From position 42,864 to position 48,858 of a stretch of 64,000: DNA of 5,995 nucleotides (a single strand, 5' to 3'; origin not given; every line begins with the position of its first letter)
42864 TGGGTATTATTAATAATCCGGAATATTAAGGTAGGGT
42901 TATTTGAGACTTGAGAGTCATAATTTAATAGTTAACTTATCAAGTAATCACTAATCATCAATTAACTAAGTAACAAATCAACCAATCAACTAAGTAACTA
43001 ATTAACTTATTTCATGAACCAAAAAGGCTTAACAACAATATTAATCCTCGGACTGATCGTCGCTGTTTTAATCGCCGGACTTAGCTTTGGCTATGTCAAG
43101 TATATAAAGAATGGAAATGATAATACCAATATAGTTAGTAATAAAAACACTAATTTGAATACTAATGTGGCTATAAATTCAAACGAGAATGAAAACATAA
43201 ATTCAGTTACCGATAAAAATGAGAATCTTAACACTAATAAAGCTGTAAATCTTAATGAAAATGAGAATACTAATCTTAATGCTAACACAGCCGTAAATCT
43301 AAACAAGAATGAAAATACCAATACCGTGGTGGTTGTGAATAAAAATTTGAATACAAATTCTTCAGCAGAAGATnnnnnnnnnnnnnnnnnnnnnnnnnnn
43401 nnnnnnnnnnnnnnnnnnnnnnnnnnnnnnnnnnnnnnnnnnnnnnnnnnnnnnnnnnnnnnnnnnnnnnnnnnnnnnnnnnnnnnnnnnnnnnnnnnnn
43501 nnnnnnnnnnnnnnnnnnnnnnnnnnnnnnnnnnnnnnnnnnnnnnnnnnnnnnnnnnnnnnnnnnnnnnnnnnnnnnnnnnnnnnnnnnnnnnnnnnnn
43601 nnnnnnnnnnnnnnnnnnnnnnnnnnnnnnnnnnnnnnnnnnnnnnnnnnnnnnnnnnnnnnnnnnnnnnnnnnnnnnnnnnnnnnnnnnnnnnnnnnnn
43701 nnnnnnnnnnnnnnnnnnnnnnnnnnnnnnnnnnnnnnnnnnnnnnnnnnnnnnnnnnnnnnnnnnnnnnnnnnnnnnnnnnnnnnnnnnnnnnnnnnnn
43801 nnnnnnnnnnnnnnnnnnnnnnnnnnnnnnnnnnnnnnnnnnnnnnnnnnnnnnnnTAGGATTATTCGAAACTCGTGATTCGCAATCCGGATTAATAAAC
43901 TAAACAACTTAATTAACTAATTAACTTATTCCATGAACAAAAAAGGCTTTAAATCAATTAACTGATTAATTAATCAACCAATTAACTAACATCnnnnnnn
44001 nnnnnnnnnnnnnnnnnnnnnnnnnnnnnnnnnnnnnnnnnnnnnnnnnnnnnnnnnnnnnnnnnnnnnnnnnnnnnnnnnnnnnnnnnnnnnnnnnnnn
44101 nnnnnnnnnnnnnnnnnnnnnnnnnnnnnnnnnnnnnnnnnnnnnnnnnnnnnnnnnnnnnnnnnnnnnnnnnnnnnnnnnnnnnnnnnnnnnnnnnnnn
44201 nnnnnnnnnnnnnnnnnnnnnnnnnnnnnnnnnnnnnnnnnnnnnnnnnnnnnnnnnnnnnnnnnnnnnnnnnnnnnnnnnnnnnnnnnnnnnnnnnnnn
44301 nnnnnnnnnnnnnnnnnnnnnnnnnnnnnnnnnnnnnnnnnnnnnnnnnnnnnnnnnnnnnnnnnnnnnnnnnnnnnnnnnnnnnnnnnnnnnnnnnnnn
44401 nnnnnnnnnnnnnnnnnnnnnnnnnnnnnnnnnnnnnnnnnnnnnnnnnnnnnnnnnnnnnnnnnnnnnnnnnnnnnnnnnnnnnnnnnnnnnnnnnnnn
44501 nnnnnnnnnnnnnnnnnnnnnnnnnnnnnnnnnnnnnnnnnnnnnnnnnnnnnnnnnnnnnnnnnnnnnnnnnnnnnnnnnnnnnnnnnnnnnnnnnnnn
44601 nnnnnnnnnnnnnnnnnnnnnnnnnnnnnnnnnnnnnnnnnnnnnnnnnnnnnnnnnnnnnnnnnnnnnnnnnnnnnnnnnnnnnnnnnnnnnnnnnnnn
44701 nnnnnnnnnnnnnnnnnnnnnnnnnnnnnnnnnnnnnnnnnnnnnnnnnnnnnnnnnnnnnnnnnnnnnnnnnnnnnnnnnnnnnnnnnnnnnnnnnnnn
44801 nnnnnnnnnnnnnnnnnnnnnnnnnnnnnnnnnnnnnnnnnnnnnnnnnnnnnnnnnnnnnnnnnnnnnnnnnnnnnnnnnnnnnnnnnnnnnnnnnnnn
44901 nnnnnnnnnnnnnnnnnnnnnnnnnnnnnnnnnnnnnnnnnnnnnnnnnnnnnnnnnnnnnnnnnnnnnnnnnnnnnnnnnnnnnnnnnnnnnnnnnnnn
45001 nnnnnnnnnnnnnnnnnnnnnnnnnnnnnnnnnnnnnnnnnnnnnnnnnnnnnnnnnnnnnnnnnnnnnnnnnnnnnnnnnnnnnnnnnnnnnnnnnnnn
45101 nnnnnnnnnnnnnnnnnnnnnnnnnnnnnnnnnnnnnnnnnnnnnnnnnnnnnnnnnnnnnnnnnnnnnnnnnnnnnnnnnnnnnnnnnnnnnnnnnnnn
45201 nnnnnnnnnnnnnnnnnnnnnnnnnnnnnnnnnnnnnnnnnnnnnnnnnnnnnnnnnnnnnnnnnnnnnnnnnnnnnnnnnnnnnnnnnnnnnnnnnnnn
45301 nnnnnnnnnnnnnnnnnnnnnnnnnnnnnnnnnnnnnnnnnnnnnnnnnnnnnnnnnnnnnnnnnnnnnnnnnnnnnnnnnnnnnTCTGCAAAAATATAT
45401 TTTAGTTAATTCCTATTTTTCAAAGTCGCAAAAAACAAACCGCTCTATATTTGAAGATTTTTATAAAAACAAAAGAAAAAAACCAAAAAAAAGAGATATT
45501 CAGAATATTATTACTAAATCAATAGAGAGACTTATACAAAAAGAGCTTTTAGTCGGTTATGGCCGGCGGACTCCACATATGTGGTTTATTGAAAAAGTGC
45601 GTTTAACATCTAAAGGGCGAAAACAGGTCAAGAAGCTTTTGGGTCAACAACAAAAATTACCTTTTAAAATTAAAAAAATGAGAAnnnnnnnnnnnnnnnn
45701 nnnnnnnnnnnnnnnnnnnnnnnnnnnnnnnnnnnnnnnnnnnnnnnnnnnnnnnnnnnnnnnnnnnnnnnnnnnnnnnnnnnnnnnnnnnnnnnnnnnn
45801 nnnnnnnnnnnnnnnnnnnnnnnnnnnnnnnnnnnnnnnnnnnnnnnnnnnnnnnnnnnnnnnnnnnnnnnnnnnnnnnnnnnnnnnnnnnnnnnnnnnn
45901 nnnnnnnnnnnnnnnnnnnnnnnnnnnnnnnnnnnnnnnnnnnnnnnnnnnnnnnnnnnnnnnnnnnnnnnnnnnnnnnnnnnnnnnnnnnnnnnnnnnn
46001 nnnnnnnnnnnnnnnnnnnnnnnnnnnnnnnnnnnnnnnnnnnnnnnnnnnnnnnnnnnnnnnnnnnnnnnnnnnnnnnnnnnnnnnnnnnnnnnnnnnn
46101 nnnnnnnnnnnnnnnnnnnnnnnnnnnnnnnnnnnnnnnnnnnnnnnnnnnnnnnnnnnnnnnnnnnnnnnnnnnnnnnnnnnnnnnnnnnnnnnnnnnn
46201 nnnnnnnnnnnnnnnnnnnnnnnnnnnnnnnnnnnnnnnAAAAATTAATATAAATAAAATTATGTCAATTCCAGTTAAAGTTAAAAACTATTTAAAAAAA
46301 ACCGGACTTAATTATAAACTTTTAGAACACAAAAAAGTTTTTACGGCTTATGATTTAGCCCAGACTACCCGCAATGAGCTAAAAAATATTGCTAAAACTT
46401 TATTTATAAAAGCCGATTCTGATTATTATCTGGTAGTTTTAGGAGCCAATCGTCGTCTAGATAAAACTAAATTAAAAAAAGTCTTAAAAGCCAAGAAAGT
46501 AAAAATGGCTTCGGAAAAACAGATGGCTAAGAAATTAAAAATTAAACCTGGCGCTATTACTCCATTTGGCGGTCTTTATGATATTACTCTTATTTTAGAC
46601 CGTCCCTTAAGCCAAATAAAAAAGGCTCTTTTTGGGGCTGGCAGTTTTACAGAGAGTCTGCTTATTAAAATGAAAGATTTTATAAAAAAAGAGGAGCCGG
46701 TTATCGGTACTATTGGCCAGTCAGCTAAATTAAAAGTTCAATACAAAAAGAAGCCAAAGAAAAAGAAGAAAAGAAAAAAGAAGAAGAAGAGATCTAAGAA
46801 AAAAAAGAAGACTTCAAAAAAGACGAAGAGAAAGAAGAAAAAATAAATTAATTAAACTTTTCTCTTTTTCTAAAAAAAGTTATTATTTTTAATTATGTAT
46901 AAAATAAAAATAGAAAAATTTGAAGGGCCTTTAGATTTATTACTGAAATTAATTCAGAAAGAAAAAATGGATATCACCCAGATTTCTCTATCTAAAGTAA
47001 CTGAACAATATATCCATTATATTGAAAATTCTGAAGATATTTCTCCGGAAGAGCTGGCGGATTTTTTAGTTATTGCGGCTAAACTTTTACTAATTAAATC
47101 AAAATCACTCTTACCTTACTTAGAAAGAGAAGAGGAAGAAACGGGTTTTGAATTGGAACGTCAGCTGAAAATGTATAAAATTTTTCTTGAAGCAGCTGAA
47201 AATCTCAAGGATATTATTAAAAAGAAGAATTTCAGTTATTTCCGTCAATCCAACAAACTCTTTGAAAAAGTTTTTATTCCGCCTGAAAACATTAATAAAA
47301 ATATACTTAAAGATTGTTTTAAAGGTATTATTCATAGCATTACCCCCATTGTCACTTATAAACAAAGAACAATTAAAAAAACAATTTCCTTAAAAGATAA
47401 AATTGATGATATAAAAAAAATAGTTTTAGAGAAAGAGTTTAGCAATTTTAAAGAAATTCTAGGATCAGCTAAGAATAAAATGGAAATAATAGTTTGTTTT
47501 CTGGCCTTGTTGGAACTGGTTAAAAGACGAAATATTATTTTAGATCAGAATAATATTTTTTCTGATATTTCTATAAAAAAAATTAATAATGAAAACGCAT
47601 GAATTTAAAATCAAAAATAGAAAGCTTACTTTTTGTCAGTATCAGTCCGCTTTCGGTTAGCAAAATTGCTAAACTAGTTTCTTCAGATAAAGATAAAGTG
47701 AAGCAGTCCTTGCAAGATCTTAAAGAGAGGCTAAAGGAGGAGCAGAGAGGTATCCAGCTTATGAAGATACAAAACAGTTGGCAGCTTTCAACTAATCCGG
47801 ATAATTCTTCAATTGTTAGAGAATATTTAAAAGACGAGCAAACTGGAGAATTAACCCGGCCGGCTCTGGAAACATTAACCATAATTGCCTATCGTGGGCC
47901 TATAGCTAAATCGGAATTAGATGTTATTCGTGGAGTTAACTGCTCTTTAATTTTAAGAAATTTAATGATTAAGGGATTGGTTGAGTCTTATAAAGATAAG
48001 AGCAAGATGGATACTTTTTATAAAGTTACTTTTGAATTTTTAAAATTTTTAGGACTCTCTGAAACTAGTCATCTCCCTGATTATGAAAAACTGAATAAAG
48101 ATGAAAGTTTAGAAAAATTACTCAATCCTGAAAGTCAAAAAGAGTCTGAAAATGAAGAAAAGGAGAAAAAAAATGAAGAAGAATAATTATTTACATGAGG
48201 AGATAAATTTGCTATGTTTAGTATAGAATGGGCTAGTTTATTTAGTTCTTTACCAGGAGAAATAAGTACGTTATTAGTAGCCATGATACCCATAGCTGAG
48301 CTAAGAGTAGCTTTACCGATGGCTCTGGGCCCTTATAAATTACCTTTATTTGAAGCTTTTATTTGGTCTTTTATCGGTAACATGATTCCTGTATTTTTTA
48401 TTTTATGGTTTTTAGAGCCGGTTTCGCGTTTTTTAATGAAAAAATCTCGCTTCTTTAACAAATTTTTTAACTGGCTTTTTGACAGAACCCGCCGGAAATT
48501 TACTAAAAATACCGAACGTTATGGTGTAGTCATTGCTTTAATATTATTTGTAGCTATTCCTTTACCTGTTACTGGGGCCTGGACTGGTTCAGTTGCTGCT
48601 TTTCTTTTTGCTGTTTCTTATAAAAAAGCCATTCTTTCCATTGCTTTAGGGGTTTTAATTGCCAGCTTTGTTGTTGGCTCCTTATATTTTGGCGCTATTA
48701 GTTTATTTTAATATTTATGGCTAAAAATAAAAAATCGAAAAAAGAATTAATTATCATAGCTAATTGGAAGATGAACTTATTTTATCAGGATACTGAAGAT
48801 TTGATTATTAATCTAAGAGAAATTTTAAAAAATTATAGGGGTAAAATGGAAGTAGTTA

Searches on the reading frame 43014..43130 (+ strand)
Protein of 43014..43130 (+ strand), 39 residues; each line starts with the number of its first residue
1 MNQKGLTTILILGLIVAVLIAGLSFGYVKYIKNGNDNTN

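Call 36: search_protein_families(library=pfam, proteins=[window:43014-43130:+], max_evalue=10)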
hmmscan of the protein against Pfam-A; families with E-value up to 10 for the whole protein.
seq(39 aa): 0 families

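Call 37: search_protein_families(library=ncbifam, proteins=[window:43014-43130:+], max_evalue=10)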
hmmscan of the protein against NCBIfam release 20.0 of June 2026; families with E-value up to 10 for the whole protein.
seq(39 aa): 1 family
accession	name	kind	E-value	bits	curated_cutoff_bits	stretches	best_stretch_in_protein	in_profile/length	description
TIGR04459.1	TisB_tox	equivalog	0.024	14.4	38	1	8-19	7-18/29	type I toxin-antitoxin system toxin TisB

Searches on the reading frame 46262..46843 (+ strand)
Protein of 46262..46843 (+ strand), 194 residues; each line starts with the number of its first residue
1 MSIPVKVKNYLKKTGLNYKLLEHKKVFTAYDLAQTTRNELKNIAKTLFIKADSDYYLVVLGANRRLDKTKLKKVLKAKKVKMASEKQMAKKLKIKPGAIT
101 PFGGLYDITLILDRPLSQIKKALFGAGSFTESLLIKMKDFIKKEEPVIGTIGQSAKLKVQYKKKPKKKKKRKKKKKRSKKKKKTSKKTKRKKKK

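Call 16: search_protein_families(library=pfam, proteins=[window:46262-46843:+], max_evalue=0.001)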
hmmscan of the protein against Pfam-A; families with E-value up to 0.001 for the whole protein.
window:46262-46843:+ (194 aa): 1 family
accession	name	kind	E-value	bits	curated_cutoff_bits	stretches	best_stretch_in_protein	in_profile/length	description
PF04073.20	tRNA_edit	-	8.7e-26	90.9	25.5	1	23-142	1-122/123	Aminoacyl-tRNA editing domain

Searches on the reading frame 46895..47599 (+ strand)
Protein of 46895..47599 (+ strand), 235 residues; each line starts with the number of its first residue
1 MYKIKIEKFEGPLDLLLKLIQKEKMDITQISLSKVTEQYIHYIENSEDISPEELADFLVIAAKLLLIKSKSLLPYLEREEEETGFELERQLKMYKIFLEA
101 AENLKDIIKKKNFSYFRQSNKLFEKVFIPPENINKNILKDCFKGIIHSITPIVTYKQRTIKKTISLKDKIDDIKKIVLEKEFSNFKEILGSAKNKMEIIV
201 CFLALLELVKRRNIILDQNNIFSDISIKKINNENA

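Call 16: search_protein_families(library=pfam, proteins=[window:46895-47599:+], max_evalue=0.001)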
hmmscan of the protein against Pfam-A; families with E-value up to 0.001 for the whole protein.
window:46895-47599:+ (235 aa): 1 family
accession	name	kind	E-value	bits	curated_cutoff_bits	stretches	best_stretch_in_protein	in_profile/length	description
PF02616.19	SMC_ScpA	-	3e-24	86.8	24.6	1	19-228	1-230/232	Segregation and condensation protein ScpA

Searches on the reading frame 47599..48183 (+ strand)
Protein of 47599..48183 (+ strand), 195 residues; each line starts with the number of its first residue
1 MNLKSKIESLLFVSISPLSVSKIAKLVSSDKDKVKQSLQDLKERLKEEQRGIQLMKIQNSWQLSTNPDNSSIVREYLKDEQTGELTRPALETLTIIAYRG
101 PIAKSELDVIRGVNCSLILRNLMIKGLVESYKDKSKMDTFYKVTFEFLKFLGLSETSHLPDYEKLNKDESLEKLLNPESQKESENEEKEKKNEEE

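Call 16: search_protein_families(library=pfam, proteins=[window:47599-48183:+], max_evalue=0.001)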
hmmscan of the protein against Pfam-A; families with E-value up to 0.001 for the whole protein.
window:47599-48183:+ (195 aa): 1 family
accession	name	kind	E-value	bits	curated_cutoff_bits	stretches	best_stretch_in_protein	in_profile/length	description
PF04079.22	SMC_ScpB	-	1.7e-43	148.4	27.4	1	6-161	2-159/160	Segregation and condensation complex subunit ScpB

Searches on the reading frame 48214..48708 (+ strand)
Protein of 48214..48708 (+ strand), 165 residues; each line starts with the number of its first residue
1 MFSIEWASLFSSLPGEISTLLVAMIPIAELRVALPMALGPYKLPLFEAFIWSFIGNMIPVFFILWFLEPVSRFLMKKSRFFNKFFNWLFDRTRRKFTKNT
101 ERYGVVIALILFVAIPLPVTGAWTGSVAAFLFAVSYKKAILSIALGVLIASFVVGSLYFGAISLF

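Call 16: search_protein_families(library=pfam, proteins=[window:48214-48708:+], max_evalue=0.001)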
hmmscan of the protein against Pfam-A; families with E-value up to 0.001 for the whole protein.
window:48214-48708:+ (165 aa): 1 family
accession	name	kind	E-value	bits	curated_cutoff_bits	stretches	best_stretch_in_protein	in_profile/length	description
PF06695.16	Sm_multidrug_ex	-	6.1e-37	127.3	30.7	1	29-153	1-121/121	Putative small multi-drug export protein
